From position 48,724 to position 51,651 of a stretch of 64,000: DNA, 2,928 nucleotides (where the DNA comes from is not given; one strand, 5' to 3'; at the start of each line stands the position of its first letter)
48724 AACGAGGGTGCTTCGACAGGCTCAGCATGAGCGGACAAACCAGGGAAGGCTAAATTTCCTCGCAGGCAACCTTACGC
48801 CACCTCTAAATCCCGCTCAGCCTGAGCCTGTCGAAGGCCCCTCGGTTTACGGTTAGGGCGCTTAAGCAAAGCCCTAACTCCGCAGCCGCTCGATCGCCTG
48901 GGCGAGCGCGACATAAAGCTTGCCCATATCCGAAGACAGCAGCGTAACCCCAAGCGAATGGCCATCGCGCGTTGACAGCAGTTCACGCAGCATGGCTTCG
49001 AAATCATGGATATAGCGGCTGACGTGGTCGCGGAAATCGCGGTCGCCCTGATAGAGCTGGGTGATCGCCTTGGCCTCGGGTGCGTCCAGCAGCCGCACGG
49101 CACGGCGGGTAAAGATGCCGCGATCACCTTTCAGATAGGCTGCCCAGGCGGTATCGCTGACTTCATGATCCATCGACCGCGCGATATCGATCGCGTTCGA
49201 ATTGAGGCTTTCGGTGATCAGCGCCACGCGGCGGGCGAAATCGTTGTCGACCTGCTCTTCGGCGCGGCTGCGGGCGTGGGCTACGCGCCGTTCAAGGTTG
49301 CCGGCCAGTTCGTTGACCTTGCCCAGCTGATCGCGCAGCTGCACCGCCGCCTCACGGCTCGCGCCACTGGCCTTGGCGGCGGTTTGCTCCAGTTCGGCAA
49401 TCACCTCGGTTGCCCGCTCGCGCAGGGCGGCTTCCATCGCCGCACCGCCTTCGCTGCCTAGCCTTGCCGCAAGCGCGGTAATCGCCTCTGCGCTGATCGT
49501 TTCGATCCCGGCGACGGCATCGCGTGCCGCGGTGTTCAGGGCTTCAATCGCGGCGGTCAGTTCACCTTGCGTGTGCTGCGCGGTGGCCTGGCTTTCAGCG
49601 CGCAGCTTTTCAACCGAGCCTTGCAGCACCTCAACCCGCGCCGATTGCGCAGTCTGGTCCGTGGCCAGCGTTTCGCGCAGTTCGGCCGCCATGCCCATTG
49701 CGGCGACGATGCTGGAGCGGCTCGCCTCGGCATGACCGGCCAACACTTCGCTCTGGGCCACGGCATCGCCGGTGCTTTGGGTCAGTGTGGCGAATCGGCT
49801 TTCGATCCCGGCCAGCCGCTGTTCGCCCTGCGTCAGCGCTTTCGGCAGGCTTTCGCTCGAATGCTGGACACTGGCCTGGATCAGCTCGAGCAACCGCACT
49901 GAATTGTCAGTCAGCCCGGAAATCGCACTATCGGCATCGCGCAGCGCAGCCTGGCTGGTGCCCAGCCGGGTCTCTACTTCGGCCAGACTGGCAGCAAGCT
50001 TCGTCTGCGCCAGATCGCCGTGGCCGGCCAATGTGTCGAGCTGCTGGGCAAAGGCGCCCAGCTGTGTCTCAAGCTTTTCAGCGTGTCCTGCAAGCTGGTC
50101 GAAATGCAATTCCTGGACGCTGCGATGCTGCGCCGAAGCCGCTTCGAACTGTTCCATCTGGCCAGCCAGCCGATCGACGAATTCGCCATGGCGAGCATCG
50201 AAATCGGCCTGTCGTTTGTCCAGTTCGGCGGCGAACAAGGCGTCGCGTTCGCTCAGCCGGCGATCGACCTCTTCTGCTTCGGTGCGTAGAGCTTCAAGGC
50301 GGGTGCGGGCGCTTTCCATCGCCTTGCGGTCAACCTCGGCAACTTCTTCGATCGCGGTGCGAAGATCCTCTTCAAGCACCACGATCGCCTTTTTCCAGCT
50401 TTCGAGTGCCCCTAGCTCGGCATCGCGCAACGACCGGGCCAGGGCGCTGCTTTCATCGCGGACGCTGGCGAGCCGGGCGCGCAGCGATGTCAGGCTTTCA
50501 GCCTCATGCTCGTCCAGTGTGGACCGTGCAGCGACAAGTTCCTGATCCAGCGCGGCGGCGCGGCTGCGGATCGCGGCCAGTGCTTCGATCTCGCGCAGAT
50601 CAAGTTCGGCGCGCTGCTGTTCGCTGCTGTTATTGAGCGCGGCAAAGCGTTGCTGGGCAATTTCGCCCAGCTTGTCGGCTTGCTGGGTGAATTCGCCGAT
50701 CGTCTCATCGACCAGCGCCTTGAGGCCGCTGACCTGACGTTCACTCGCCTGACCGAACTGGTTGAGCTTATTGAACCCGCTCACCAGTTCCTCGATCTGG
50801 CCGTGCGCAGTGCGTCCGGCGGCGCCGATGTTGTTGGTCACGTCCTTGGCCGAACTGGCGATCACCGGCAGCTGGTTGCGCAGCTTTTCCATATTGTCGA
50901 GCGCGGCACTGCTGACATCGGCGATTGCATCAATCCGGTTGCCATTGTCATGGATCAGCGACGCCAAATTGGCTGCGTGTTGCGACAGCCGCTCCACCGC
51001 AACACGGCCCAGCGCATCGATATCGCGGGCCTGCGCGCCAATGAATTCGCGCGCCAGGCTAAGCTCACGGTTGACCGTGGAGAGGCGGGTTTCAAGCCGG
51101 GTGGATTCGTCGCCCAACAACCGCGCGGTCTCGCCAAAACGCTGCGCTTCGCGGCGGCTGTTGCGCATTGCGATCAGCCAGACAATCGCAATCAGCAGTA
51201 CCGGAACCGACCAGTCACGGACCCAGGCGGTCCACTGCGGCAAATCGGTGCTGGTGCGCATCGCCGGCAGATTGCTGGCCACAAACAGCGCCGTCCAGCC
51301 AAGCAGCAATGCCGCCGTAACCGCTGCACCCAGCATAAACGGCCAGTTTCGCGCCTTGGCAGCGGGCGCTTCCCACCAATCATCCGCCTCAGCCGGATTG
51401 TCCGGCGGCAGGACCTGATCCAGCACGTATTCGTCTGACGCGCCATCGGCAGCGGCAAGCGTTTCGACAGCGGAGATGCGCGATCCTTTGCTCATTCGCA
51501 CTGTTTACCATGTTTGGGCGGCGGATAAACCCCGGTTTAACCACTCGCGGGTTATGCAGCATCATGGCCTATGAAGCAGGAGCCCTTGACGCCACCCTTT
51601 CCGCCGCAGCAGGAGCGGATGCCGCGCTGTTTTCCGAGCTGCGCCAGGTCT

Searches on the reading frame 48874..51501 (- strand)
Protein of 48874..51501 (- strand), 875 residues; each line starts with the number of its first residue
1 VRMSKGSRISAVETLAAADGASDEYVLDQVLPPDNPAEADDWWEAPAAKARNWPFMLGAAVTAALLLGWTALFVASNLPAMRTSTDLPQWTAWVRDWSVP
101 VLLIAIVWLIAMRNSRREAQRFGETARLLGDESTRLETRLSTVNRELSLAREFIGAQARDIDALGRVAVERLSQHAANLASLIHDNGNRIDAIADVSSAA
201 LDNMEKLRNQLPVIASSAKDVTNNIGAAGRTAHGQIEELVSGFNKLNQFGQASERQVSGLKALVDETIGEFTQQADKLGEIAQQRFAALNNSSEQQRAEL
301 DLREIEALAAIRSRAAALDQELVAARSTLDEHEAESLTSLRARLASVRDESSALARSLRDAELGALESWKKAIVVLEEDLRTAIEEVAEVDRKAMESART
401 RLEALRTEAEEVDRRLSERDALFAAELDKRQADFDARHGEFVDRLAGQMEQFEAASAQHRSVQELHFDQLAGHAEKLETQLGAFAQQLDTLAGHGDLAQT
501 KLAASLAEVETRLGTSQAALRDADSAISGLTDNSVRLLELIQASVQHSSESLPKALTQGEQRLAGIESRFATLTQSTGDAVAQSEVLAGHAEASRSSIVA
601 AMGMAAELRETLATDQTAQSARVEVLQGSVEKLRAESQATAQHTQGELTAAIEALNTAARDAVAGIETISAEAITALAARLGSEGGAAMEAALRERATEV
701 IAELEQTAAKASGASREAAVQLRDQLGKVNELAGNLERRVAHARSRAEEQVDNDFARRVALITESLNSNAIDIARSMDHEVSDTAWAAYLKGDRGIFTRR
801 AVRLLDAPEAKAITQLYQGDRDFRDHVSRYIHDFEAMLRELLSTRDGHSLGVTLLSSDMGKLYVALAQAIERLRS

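Call 3: search_protein_families(library=pfam, proteins=[window:48874-51501:-], max_evalue=1)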
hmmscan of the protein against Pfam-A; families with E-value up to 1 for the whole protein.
window:48874-51501:- (875 aa): 3 families
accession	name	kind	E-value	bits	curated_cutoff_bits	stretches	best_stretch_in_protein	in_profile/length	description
PF01442.23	Apolipoprotein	-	0.00014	22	90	2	367-545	7-185/190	Apolipoprotein A1/A4/E domain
PF17078.10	SHE3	-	0.0058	16.8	30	0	252-308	155-211/228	SWI5-dependent HO expression protein 3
PF17072.10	Spike_torovirin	-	0.36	9.2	35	1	496-581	876-961/1272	Torovirinae spike glycoprotein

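Call 4: search_protein_families(library=ncbifam, proteins=[window:48874-51501:-], max_evalue=1)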
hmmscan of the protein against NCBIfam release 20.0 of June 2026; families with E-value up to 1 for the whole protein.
window:48874-51501:- (875 aa): 1 family
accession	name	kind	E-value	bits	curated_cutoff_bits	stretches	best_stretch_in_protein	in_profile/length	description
NF045780.1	TrlF_fam_ATP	equivalog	0.56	8.8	350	1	167-358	505-699/944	TrlF family AAA-like ATPase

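Call 83: list_cluster_members(proteins=[window:48880-51501:-, window:51983-53170:+, window:53183-54163:+, window:51564-51866:+, L085:4955-7192:-, L085:7693-8856:+, L085:8913-10004:+, L082:5707-6876:+, L082:6913-8004:+, L087:5032-7326:-])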
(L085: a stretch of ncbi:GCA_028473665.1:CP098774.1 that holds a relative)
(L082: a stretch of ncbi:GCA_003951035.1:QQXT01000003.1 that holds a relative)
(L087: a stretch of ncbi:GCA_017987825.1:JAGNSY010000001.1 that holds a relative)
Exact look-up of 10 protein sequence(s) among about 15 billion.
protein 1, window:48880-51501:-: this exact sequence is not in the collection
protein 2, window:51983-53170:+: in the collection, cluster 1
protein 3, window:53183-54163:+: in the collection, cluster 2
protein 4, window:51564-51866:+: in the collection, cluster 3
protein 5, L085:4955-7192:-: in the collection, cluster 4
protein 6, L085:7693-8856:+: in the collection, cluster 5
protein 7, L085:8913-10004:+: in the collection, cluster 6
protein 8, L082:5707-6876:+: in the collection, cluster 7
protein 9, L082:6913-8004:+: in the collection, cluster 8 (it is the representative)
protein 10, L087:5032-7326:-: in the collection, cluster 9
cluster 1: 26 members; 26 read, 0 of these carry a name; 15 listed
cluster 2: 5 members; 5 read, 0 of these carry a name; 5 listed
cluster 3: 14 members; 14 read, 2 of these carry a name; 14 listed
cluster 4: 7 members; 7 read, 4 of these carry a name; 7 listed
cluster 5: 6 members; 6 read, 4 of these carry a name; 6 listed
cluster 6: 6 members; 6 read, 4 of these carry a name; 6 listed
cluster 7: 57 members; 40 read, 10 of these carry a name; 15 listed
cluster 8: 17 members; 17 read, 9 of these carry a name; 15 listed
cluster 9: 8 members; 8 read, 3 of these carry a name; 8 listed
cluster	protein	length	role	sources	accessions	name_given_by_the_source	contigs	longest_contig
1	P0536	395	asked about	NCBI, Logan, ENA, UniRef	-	-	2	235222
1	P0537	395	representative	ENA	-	-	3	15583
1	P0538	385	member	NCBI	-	-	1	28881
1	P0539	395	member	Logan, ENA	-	-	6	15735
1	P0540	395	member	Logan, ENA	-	-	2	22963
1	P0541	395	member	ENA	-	-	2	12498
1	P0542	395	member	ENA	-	-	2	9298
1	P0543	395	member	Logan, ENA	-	-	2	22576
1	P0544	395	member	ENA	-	-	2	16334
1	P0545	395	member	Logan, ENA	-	-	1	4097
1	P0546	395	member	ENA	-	-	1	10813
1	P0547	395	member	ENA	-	-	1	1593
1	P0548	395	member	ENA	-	-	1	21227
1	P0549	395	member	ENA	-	-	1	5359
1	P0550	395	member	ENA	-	-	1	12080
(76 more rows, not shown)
